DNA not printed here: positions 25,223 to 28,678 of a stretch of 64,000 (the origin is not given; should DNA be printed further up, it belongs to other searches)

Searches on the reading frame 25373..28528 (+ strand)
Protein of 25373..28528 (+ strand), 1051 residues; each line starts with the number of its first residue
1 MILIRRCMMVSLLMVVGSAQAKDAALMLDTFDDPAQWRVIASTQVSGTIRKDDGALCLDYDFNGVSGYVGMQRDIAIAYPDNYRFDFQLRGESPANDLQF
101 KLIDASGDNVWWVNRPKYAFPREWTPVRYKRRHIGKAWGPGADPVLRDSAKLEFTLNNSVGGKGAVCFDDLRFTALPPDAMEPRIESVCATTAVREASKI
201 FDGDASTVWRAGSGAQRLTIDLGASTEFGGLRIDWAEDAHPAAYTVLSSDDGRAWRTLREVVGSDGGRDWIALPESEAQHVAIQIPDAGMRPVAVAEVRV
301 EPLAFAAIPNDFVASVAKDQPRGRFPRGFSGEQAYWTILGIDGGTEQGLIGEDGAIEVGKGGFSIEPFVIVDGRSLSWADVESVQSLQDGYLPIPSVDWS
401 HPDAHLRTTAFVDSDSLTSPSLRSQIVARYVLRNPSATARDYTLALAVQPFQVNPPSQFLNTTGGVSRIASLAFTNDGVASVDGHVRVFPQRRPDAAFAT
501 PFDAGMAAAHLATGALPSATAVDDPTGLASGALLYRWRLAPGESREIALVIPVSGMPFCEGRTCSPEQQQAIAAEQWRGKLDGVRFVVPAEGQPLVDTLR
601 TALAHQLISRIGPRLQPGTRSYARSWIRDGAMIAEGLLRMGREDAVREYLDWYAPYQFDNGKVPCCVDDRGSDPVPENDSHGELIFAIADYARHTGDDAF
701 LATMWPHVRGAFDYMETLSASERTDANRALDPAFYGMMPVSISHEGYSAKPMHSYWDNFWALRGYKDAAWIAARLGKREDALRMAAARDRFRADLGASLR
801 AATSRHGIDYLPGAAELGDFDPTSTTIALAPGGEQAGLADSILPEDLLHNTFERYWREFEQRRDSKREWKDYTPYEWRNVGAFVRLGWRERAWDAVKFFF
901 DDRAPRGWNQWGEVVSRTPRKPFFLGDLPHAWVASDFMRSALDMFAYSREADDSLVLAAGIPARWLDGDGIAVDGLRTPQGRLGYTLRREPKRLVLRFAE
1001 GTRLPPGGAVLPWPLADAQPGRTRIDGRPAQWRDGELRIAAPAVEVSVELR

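Call 57: search_protein_families(library=pfam, proteins=[window:25373-28528:+], max_evalue=0.00001)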
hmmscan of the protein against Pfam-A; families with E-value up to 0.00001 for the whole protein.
window:25373-28528:+ (1051 aa): 2 families
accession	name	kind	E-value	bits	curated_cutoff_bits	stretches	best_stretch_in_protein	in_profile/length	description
PF00754.31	F5_F8_type_C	-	1.7e-12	48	28.2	1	196-287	13-114/127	F5/8 type C domain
PF22633.2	F5_F8_type_C_2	-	6.6e-09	36.7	27.8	1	199-282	1-90/91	NedA-like, galactose-binding domain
